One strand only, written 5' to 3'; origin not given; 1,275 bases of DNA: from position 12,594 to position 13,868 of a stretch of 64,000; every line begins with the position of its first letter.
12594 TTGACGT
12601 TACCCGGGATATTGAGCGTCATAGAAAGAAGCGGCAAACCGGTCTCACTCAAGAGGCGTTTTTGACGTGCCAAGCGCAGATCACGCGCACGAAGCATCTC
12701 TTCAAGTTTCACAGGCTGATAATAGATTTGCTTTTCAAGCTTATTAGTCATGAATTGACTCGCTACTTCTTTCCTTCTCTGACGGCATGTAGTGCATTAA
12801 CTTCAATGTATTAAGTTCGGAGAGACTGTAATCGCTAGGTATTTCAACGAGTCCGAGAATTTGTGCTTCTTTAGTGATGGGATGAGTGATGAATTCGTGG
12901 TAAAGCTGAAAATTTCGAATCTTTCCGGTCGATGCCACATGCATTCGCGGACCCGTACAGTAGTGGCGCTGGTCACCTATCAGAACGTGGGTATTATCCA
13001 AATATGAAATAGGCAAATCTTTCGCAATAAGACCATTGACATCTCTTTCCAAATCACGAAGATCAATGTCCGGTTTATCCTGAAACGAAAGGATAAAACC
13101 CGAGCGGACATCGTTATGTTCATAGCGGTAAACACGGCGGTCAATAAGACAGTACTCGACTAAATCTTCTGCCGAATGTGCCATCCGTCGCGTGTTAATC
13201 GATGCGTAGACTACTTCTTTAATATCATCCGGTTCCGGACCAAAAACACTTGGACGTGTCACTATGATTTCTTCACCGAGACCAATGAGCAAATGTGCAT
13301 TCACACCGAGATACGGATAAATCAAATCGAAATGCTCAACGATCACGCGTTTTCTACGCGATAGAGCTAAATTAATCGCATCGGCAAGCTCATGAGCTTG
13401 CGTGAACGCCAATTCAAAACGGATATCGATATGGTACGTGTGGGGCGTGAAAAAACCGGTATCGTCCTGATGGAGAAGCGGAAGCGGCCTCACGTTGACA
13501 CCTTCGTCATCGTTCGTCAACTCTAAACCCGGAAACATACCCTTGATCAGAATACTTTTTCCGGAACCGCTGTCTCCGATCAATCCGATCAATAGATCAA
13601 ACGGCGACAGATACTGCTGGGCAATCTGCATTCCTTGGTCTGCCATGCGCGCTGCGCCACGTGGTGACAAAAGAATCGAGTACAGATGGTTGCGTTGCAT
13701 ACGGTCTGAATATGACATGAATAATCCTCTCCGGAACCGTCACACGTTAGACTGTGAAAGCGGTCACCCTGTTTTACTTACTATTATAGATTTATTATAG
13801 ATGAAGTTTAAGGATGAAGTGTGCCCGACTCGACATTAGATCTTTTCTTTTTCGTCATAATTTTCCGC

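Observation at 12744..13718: Uncharacterised P-loop protein translationally coupled to citXG where a CitC-type ligase would be expected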

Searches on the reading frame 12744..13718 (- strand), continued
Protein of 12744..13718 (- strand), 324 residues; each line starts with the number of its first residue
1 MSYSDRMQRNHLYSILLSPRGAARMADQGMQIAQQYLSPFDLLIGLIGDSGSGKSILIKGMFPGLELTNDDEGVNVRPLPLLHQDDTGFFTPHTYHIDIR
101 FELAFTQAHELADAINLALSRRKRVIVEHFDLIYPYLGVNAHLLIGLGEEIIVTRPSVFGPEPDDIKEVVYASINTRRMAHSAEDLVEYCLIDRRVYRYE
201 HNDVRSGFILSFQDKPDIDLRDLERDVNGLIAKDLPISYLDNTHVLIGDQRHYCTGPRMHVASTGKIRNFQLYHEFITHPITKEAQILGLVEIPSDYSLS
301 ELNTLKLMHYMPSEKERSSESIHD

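Call 75: search_protein_families(library=ncbifam, proteins=[L099:7909-8859:+, L099:6917-7912:+], max_evalue=0.01)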
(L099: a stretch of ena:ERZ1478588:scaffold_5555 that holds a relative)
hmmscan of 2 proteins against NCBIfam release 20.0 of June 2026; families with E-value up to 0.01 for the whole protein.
L099:7909-8859:+ (316 aa): 0 families

L099:6917-7912:+ (331 aa): 6 families
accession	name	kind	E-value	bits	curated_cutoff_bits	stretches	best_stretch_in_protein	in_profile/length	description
TIGR00124.1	cit_ly_ligase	equivalog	8.9e-89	297.8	262.1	1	14-328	11-332/335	[citrate (pro-3S)-lyase] ligase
TIGR00125.1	cyt_tran_rel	domain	1.8e-06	28.1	27.7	1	142-198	2-64/65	adenylyltransferase/cytidyltransferase family protein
NF040501.1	resist_ArsN2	equivalog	8.4e-05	22.2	125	1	13-106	5-101/133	arsenic resistance N-acetyltransferase ArsN2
TIGR01510.1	coaD_prev_kdtB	equivalog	0.00013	22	103.3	1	149-209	9-71/155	pantetheine-phosphate adenylyltransferase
NF010191.0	PRK13670.1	equivalog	0.0031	16.8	360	0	294-326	202-234/392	nucleotidyltransferase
NF004159.0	PRK05627.1-2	equivalog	0.0045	16.1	306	0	268-313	138-183/326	bifunctional riboflavin kinase/FAD synthetase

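Call 77: find_related_loci(query=L099:7909-8856:+, collection=metagenome_contigs, flank=10000)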
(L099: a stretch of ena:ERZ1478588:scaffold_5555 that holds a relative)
Query L099:7909-8856:+ (316 aa) in metagenome_contigs; peptide patterns used: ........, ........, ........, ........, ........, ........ (x = any residue, [..] = any of these).
186 stretches matched a pattern; 37 encode a relative of the query (tblastn E <= 1e-3); 37 distinct loci.
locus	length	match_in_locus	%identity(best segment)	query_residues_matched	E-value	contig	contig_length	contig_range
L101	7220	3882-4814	84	1-311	0e+0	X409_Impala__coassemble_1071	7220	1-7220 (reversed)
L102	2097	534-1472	81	1-313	0e+0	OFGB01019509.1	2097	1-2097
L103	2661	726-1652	80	1-311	0e+0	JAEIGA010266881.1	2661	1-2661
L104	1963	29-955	80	1-311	0e+0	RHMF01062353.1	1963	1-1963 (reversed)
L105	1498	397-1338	78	1-316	0e+0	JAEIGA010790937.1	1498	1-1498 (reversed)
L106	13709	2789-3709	77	1-309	2e-168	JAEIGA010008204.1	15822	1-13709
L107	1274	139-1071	77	1-311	0e+0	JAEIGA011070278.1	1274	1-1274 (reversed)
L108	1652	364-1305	75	1-314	2e-179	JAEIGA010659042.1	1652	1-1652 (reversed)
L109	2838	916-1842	74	3-311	1e-171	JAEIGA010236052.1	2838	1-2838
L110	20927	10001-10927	75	1-308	4e-161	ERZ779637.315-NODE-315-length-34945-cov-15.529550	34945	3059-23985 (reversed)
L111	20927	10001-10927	75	1-308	4e-161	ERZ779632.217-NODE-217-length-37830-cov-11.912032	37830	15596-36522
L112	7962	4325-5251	75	1-308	4e-161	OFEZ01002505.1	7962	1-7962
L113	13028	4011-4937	75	1-308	4e-161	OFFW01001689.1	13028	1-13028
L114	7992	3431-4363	74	1-310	6e-160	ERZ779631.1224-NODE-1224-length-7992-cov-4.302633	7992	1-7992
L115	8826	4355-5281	74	1-308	3e-158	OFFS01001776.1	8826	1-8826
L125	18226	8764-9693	73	1-309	3e-154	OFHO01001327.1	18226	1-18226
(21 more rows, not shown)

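Call 81: search_protein_families(library=pfam, proteins=[L110:10987-12333:+, L110:12476-13354:+, L110:13500-14435:+, L110:14951-15829:+, L125:3534-4529:+, L125:4629-7997:+, L125:7994-8500:+, L125:10474-11742:+, L125:12054-13478:-, L110:10852-12477:-], max_evalue=0.0001)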
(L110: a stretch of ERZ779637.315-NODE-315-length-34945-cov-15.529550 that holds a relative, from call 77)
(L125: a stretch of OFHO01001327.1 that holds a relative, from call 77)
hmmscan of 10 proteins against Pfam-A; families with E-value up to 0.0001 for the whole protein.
L110:10987-12333:+ (448 aa): 1 family
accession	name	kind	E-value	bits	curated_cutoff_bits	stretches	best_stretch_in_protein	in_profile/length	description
PF02386.22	TrkH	-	3.6e-50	171.3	27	1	43-428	62-489/502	Cation transport protein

L110:12476-13354:+ (292 aa): 1 family
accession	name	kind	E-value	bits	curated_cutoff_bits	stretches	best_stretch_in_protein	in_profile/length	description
PF04015.17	DUF362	-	4.3e-47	161.2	24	1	32-248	1-200/200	Domain of unknown function (DUF362)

L110:13500-14435:+ (311 aa): 2 families
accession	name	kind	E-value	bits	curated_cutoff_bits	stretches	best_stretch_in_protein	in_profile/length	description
PF00149.33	Metallophos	-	3.2e-12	47.7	21.5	1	80-245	3-189/191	Calcineurin-like phosphoesterase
PF12850.12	Metallophos_2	-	7.4e-06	26.5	27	1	80-245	3-117/154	Calcineurin-like phosphoesterase superfamily domain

L110:14951-15829:+ (292 aa): 1 family
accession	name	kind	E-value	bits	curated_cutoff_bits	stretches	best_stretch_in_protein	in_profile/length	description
PF03418.19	Peptidase_A25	-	1e-65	222.5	27.8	1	9-234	1-238/353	Germination protease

L125:3534-4529:+ (331 aa): 2 families
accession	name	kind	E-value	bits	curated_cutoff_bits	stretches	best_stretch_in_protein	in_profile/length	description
PF04397.21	LytTR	-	6.6e-16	58.8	22.6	1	238-325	3-96/98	LytTr DNA-binding domain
PF13474.12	SnoaL_3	-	4.4e-06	27.5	22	1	83-191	10-117/121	SnoaL-like domain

L125:4629-7997:+ (1122 aa): 2 families
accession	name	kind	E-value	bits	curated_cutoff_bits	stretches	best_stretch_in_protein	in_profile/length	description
PF00395.25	SLH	-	1.2e-41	140.8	20.8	3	1004-1046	2-44/44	S-layer homology domain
PF18998.6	Flg_new_2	-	3e-16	59.6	23.6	1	768-834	4-72/73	Divergent InlB B-repeat domain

L125:7994-8500:+ (168 aa): 0 families

L125:10474-11742:+ (422 aa): 0 families

L125:12054-13478:- (474 aa): 1 family
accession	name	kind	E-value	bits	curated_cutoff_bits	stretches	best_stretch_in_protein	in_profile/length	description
PF07670.19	Gate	-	1.4e-10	42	29.6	1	167-259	9-102/104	Nucleoside recognition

L110:10852-12477:- (541 aa): 0 families

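Call 84: search_dna_similar(query=window:12747-13718:-, collection=plasmids, mode=protein, max_rows=8, max_evalue=0.001)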
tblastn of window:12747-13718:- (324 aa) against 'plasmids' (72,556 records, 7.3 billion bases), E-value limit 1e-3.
Records with a match: 2; places in all: 2; records where one place covers at least 80% of the query: 2.
Best place of each record, by identity: <60% 2.
By first word of the organism name: Peptoclostridium 1; Prevotella 1.
By predicted mobility (MOB-suite, as given by PLSDB): non-mobilizable 2.
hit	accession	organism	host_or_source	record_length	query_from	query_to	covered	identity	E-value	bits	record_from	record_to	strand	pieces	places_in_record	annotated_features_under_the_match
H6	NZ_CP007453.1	Peptoclostridium acidaminophilum DSM 3953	black mud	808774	1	307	95%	57.9%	6e-97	320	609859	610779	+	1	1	hypothetical protein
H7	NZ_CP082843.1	Prevotella nigrescens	-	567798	7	292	88%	41.6%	2e-51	189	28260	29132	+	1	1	hypothetical protein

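Call 85: get_annotated_region(hit=H7, flank=12000)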
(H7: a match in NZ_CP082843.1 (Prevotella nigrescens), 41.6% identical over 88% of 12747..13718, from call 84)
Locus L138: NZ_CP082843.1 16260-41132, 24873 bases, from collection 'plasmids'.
description: Prevotella nigrescens strain FDAARGOS_1486 plasmid unnamed, complete sequence
organism: Prevotella nigrescens (NCBI taxid 28133)
taxonomy: Bacteria; Bacteroidota; Bacteroidia; Bacteroidales; Prevotellaceae; Prevotella; Prevotella nigrescens
host: -; source: -; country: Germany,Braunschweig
typing (MOB-suite, as given by PLSDB): non-mobilizable; mating-pair formation MPF_T
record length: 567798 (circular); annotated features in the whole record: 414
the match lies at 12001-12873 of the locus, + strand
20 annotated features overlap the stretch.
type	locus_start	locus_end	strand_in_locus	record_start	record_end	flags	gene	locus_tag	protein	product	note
CDS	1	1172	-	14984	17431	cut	-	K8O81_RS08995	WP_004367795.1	DNA translocase FtsK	-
CDS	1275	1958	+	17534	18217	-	-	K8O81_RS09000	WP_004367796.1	3'-5' exonuclease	-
CDS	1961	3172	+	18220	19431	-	-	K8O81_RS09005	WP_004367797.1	class I SAM-dependent rRNA methyltransferase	GO:0006364 - rRNA processing [Evidence IEA]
CDS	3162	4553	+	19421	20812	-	tilS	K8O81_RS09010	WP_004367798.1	tRNA lysidine(34) synthetase TilS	GO:0006400 - tRNA modification [Evidence IEA]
CDS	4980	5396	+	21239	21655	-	glmS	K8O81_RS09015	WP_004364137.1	methylaspartate mutase subunit S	-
CDS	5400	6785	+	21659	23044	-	glmL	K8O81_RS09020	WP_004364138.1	methylaspartate mutase accessory protein GlmL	-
CDS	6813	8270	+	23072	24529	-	-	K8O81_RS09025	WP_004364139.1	methylaspartate mutase subunit E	GO:0019670 - anaerobic glutamate catabolic process [Evidence IEA]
CDS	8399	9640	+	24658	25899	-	-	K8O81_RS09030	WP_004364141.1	methylaspartate ammonia-lyase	GO:0019670 - anaerobic glutamate catabolic process [Evidence IEA]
CDS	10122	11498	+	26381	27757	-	-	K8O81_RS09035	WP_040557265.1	acyclic terpene utilization AtuA family protein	-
CDS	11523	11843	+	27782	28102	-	-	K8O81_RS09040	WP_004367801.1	DUF4387 domain-containing protein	-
CDS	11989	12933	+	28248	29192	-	-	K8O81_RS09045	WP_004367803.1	hypothetical protein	-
CDS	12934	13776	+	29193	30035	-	-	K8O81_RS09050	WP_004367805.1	fumarate hydratase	-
CDS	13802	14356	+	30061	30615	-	-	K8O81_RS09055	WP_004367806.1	Fe-S-containing hydro-lyase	-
CDS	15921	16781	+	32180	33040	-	map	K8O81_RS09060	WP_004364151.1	type I methionyl aminopeptidase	GO:0036211 - protein modification process [Evidence IEA]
CDS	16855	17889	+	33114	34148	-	tsaD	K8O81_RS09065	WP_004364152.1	tRNA (adenosine(37)-N6)-threonylcarbamoyltransferase complex transferase subunit TsaD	GO:0006400 - tRNA modification [Evidence IEA]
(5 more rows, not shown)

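Call 86: get_annotated_region(hit=H6, flank=12000)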
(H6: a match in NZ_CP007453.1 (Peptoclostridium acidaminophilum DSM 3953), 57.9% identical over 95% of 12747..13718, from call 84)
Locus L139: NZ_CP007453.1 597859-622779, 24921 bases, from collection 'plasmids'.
description: Peptoclostridium acidaminophilum DSM 3953 strain al-2 plasmid EAL2_808p, complete sequence
organism: Peptoclostridium acidaminophilum DSM 3953 (NCBI taxid 1286171)
taxonomy: Bacteria; Bacillota; Clostridia; Peptostreptococcales; Peptoclostridiaceae; Peptoclostridium; Peptoclostridium acidaminophilum; Peptoclostridium acidaminophilum DSM 3953
host: -; source: black mud; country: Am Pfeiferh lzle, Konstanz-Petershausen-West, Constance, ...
typing (MOB-suite, as given by PLSDB): non-mobilizable
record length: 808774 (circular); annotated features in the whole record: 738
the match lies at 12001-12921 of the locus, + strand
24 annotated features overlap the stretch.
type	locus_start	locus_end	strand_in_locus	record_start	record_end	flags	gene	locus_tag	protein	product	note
CDS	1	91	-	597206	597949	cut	-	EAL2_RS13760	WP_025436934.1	hypothetical protein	-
CDS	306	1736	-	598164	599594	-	-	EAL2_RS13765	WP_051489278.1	multicopper oxidase domain-containing protein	-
CDS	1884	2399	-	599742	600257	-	-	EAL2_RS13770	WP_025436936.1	cob(I)yrinic acid a,c-diamide adenosyltransferase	-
CDS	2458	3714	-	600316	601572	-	-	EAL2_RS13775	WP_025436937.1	methylaspartate ammonia-lyase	GO:0019670 - anaerobic glutamate catabolic process [Evidence IEA]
CDS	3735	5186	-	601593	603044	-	-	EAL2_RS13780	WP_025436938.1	methylaspartate mutase subunit E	GO:0019670 - anaerobic glutamate catabolic process [Evidence IEA]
CDS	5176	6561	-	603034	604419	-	glmL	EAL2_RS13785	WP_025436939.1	methylaspartate mutase accessory protein GlmL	-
CDS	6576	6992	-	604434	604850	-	glmS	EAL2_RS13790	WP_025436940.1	methylaspartate mutase subunit S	-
CDS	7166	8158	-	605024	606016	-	-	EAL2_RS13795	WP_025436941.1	GntR family transcriptional regulator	GO:0006355 - regulation of DNA-templated transcription [Evidence IEA]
CDS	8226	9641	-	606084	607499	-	citF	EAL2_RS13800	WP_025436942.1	citrate lyase subunit alpha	GO:0006113 - fermentation [Evidence IEA]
CDS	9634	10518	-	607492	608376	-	-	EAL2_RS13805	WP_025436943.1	CoA ester lyase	-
CDS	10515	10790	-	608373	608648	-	citD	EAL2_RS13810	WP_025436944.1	citrate lyase acyl carrier protein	GO:0006113 - fermentation [Evidence IEA]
CDS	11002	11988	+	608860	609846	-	citC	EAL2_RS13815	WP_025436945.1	[citrate (pro-3S)-lyase] ligase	GO:0006101 - citrate metabolic process [Evidence IEA]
CDS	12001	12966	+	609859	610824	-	-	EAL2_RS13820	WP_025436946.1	hypothetical protein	-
CDS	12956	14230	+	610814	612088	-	citX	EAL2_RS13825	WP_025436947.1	citrate lyase holo-[acyl-carrier protein] synthase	GO:0051191 - prosthetic group biosynthetic process [Evidence IEA]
CDS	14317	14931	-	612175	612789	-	-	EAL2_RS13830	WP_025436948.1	HutD family protein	-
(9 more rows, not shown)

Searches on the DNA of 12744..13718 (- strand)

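Call 83: search_dna_similar(query=window:12744-13718:-, collection=ecoli_genomes, mode=distant, max_rows=5, max_evalue=0.001)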
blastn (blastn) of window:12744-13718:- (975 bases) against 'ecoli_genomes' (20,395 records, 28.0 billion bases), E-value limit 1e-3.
No match.
